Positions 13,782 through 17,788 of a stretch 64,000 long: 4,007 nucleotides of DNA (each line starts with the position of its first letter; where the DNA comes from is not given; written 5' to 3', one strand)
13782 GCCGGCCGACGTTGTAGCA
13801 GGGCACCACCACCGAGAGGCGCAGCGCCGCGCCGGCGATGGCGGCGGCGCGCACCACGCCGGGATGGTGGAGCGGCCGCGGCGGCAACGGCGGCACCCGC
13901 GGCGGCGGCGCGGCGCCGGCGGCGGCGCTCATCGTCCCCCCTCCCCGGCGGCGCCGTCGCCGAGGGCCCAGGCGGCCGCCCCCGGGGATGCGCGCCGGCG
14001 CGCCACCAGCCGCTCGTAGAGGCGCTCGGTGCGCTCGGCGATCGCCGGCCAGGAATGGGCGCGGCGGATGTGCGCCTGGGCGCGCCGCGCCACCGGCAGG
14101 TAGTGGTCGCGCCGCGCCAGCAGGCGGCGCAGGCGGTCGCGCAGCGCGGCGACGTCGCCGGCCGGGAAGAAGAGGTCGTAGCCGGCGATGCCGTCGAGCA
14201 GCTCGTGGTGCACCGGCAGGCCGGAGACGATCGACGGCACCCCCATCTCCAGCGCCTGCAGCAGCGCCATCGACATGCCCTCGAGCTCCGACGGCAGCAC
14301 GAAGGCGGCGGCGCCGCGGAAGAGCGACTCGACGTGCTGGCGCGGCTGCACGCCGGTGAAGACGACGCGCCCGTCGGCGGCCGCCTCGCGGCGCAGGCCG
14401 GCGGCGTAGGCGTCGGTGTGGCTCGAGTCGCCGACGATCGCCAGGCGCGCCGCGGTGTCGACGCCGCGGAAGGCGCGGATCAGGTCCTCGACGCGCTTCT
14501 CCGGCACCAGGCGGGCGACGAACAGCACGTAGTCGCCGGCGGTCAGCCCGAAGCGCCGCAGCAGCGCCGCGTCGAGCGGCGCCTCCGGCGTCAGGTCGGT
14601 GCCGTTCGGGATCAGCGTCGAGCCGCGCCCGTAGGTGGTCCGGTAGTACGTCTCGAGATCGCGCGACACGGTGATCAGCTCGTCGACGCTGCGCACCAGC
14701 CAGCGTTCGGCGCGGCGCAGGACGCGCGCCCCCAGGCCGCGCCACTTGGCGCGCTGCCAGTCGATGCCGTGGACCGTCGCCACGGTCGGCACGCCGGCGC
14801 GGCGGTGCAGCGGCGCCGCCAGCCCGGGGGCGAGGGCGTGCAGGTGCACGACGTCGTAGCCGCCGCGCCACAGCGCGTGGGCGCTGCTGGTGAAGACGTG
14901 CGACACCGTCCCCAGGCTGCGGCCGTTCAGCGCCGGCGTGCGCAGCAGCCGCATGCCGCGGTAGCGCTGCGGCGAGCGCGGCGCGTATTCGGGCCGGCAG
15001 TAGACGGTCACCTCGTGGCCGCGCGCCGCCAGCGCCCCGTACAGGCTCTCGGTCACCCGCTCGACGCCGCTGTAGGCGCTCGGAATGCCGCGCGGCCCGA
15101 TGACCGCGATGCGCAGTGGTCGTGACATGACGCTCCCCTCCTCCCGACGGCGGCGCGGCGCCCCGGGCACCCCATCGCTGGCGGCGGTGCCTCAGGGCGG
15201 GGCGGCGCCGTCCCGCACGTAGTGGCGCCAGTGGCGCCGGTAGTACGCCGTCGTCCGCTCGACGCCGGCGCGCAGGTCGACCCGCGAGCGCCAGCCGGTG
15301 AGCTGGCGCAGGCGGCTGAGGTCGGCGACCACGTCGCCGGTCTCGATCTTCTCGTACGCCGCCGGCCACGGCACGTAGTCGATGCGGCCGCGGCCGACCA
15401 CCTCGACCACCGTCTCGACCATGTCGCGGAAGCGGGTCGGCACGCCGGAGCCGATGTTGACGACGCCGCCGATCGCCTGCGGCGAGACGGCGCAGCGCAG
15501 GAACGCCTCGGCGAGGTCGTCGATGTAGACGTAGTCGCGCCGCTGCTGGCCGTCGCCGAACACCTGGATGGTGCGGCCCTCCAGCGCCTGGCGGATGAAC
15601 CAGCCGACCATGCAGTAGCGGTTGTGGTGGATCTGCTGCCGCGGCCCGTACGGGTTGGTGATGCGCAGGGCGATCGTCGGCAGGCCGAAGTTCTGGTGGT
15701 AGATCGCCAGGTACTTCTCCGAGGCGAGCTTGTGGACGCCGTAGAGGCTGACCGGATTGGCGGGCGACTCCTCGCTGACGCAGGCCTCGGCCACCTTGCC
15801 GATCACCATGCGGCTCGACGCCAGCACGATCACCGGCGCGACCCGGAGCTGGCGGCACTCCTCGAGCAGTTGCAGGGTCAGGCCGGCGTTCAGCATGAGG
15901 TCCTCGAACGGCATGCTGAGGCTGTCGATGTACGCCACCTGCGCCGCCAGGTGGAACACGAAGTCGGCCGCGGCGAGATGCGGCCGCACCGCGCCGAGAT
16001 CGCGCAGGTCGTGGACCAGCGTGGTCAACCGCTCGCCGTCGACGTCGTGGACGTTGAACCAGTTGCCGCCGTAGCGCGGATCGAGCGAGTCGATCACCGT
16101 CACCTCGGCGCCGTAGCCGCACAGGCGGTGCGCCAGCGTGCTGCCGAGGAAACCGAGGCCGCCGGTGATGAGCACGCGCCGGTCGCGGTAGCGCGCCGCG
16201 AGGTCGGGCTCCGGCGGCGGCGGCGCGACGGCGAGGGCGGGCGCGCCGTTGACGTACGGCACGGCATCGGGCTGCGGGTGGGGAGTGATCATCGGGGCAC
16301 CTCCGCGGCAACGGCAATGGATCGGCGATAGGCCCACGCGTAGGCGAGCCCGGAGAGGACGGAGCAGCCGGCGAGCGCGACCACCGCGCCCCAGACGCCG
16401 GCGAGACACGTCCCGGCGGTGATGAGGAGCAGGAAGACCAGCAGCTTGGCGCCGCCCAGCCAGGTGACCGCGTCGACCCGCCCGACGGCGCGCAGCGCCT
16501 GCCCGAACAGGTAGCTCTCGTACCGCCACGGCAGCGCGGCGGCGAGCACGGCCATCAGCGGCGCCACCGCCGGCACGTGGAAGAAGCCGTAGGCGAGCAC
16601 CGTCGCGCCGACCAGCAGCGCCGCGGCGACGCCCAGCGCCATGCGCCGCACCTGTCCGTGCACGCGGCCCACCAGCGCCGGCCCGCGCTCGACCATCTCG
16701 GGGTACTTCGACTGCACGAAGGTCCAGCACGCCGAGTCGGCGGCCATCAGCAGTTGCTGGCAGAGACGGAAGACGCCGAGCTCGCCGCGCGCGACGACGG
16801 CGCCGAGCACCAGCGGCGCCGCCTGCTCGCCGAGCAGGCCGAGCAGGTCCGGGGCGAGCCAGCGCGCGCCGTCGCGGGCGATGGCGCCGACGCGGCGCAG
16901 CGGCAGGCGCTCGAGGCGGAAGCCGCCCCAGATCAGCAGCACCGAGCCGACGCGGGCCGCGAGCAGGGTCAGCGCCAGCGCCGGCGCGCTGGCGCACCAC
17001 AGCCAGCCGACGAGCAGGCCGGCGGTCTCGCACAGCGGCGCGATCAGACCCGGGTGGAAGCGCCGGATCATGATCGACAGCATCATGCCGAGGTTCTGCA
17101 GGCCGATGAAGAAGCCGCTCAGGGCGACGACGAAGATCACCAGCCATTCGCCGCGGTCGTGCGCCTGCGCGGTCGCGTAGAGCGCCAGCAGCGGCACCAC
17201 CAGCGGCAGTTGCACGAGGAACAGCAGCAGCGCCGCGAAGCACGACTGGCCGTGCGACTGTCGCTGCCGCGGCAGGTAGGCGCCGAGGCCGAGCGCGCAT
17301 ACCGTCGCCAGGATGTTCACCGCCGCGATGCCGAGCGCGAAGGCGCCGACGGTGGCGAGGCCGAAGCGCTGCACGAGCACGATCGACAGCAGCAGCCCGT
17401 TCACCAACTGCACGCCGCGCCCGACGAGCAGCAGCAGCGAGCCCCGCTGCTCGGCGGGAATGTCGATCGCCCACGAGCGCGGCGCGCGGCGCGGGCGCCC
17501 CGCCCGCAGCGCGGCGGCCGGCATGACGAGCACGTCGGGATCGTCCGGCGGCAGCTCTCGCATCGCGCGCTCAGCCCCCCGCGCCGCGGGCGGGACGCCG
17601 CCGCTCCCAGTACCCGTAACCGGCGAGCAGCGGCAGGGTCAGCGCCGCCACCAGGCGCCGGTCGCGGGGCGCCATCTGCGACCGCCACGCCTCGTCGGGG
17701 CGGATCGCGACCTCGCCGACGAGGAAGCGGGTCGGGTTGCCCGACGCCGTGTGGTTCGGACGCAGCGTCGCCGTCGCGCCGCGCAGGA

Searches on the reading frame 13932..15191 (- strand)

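Call 40: search_protein_families(library=pfam, proteins=[window:13932-15191:-], max_evalue=0.0001)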
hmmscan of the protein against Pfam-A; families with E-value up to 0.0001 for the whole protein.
window:13932-15191:- (420 aa): 7 families
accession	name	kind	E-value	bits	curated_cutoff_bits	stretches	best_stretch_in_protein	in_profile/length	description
PF13439.12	Glyco_transf_4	-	4e-27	95.8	28.5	1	41-200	2-168/170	Glycosyltransferase Family 4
PF13579.12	Glyco_trans_4_4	-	2.8e-25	90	29.7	1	41-197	1-158/158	Glycosyl transferase 4-like domain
PF13692.12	Glyco_trans_1_4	-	7.1e-23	81.9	27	1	221-359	3-141/142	Glycosyl transferases group 1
PF00534.26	Glycos_transf_1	-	8.4e-20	71.4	26.4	1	221-364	17-162/172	Glycosyl transferases group 1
PF09314.17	DUF1972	-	3.5e-07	30.4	25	0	141-198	127-185/186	Domain of unknown function (DUF1972)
PF20706.3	GT4-conflict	-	7.5e-07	28.9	26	1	38-386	9-383/385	Family 4 Glycosyltransferase in conflict systems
PF13477.12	Glyco_trans_4_2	-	2.4e-05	25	23.4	1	51-175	17-138/139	Glycosyl transferase 4-like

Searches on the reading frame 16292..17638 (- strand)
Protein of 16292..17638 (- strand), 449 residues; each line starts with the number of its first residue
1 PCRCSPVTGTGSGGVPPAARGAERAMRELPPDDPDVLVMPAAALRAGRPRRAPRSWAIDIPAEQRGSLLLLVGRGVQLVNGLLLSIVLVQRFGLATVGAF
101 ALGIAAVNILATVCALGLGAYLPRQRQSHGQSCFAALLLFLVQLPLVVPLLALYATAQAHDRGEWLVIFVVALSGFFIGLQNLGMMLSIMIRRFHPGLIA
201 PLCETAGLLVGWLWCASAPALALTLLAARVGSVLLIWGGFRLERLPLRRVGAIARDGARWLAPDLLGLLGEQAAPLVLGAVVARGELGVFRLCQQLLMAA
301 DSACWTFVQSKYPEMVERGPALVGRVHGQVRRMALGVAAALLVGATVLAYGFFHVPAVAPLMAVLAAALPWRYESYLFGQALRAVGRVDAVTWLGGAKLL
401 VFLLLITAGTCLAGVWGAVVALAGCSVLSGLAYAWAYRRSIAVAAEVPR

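Call 40: search_protein_families(library=pfam, proteins=[window:16292-17638:-], max_evalue=0.0001)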
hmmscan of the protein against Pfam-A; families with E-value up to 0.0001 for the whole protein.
window:16292-17638:- (449 aa): 1 family
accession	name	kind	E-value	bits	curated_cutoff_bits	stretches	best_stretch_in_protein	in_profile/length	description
PF01943.22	Polysacc_synt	-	5.8e-09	36.2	28.2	1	66-316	4-271/274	Polysaccharide biosynthesis protein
